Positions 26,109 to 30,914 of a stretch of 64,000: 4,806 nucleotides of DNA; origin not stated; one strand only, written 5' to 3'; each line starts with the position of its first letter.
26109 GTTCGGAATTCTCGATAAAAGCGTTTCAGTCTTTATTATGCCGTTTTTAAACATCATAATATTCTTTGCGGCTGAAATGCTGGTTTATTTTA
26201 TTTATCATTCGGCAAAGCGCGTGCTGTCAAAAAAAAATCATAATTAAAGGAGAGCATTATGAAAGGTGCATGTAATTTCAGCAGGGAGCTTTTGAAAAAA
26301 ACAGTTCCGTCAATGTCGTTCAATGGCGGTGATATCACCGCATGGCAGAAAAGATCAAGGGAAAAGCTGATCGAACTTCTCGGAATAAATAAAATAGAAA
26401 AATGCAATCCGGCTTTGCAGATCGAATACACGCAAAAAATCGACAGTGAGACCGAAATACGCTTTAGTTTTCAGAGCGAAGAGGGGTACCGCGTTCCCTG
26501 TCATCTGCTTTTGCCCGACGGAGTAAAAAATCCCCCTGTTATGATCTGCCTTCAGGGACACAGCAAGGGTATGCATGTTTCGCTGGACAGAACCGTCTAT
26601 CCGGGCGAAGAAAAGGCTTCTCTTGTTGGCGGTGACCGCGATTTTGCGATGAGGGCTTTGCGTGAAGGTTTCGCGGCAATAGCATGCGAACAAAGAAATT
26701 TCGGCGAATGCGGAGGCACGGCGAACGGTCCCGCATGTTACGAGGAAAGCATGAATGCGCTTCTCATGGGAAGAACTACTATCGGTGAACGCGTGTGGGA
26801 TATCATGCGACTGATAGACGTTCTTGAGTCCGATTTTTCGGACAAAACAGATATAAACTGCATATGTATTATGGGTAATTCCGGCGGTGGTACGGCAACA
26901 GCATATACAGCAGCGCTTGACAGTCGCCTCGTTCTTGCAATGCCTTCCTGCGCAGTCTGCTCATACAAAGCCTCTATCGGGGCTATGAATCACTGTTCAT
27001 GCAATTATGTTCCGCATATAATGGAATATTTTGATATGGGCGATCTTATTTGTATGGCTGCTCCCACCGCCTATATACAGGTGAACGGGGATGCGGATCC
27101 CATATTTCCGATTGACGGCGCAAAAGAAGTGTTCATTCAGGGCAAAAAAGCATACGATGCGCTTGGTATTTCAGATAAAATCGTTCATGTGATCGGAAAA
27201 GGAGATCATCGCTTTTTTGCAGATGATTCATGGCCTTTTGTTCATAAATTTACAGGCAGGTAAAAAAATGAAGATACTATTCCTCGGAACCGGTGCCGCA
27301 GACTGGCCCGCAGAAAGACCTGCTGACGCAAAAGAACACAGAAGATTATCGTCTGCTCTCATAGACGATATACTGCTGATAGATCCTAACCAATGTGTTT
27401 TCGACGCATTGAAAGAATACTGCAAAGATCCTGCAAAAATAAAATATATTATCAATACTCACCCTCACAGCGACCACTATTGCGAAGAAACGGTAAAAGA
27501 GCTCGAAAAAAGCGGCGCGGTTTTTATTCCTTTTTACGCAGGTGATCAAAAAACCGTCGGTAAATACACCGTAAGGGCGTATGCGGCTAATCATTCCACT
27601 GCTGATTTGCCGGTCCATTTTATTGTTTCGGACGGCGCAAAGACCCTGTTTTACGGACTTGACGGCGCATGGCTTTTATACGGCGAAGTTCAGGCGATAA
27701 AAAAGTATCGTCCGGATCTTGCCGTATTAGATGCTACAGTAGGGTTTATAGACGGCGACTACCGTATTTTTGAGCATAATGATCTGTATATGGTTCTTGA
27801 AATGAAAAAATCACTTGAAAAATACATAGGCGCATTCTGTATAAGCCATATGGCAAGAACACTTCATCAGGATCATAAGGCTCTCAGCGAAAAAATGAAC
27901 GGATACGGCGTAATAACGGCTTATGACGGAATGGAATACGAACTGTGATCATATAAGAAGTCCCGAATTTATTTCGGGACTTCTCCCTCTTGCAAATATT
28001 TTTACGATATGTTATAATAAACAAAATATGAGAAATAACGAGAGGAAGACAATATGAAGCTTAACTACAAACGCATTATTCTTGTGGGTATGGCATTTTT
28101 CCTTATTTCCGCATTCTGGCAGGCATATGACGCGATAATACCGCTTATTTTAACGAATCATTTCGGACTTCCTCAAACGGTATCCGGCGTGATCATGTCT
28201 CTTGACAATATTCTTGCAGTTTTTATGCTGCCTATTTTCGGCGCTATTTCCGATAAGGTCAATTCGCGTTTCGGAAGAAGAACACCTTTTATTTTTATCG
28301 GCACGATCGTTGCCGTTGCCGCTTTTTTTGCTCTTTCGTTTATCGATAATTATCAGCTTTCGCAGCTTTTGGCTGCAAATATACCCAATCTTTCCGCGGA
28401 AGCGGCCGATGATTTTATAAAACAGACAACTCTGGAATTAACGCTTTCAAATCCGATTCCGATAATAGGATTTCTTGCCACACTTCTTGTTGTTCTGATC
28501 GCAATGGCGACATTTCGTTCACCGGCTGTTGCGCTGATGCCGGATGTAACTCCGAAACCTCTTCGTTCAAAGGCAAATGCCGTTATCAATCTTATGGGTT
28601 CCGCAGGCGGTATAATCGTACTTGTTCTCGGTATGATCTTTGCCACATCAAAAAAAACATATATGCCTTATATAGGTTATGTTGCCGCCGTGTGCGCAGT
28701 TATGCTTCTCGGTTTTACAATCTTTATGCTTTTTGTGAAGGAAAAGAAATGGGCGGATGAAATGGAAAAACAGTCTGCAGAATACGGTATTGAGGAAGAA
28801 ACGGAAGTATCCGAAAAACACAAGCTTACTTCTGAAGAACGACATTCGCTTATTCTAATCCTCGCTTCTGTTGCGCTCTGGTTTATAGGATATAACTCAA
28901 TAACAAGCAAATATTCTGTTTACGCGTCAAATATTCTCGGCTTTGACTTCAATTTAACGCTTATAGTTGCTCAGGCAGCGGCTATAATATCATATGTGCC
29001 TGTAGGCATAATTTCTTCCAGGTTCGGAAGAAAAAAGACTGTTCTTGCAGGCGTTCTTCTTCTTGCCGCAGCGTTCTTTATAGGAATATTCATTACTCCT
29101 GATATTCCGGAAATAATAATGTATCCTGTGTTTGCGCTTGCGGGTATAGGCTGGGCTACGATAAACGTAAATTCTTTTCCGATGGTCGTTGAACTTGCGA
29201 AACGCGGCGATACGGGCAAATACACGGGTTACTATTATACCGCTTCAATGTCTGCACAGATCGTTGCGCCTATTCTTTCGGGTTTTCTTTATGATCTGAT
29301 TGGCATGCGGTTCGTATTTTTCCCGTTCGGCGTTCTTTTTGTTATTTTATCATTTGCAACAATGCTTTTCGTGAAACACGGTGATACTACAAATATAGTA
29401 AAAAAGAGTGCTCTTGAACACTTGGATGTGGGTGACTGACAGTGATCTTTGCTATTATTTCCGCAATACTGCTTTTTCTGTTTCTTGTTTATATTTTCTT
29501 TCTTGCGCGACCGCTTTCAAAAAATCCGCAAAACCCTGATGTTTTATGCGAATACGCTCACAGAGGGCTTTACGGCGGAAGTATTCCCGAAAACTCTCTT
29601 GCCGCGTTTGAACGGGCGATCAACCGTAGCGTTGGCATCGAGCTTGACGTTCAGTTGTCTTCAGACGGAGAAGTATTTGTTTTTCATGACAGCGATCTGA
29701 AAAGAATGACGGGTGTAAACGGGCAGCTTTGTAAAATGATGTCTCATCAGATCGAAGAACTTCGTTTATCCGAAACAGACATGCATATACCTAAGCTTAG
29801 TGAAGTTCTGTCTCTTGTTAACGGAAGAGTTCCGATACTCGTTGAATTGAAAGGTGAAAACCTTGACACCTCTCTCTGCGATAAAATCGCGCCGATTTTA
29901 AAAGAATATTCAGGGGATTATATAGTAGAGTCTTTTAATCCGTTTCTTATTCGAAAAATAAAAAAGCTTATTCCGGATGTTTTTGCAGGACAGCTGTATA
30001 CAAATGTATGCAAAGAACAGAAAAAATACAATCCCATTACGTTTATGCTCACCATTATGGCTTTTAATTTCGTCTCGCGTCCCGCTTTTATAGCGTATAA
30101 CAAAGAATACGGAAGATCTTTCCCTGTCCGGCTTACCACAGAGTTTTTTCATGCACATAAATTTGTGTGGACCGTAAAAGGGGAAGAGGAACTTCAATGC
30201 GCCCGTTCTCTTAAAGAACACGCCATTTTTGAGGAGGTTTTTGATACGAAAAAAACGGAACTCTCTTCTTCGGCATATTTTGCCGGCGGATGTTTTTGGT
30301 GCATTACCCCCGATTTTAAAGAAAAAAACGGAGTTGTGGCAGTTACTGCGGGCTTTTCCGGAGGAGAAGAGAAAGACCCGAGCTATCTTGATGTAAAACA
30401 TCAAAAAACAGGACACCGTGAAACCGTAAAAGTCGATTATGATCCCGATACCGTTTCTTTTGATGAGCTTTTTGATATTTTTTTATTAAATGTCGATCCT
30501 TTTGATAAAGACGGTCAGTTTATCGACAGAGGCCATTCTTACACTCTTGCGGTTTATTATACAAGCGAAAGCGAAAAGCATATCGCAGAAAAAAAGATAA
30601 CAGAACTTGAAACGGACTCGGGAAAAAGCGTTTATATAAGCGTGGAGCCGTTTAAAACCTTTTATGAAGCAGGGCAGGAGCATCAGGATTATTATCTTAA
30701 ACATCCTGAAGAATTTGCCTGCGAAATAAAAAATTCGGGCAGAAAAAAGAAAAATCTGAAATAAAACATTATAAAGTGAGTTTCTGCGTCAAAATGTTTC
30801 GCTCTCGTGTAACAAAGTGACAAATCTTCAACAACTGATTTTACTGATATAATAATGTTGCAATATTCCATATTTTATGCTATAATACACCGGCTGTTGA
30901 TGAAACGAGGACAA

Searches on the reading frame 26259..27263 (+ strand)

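Call 57: search_protein_families(library=pfam, proteins=[window:26259-27263:+], max_evalue=0.00001)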
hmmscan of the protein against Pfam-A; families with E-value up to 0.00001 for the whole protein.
window:26259-27263:+ (334 aa): 2 families
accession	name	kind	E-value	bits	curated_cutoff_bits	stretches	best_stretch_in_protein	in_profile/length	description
PF12715.13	Abhydrolase_7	-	2.9e-08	33.8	21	1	9-189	27-216/388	Abhydrolase family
PF22244.2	GCE_fung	-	2.8e-06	27.8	27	0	179-230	84-135/231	Glucuronyl esterase, fungi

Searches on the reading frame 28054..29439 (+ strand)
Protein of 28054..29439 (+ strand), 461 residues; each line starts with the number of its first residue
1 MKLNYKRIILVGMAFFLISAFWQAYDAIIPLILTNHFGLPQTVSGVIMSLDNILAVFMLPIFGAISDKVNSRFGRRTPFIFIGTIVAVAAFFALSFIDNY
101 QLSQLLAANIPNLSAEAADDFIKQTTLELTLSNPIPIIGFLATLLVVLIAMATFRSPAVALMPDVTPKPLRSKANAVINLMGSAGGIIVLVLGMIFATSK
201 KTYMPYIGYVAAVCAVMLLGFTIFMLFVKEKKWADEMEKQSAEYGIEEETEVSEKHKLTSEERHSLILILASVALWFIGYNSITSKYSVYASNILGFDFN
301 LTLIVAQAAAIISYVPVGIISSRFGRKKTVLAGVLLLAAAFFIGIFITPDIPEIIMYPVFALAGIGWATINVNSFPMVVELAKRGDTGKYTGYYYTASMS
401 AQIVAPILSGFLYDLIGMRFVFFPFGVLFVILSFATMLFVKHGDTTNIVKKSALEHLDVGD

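Call 57: search_protein_families(library=pfam, proteins=[window:28054-29439:+], max_evalue=0.00001)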
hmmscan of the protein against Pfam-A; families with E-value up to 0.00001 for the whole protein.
window:28054-29439:+ (461 aa): 6 families
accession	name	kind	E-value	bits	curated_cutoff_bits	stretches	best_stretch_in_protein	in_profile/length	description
PF07690.21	MFS_1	-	3.9e-50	171.2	33.4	2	13-397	3-338/347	Major Facilitator Superfamily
PF13347.12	MFS_2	-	5.1e-20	71.9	27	2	135-347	95-309/427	MFS/sugar transport protein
PF12832.13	MFS_1_like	-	2.1e-13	50.5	25.2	1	35-290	27-238/373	MFS_1 like family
PF03209.21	PUCC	-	7.4e-11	42.1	21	1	36-431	9-381/401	PUCC protein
PF00083.30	Sugar_tr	-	2.8e-10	40.1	22.3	1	238-442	227-439/452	Sugar (and other) transporter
PF03092.22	BT1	-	7.9e-06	25.3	22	0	329-441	62-176/432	BT1 family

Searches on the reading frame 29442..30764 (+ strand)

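Call 58: search_protein_families(library=pfam, proteins=[window:29442-30764:+], max_evalue=0.00001)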
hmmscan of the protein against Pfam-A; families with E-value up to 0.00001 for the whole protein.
window:29442-30764:+ (440 aa): 2 families
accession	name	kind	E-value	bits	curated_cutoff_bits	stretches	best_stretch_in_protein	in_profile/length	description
PF01625.27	PMSR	-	2.2e-48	164.8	23.7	1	278-426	2-152/153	Peptide methionine sulfoxide reductase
PF03009.23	GDPD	-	2.4e-22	80.7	23.6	1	40-263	1-238/244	Glycerophosphoryl diester phosphodiesterase family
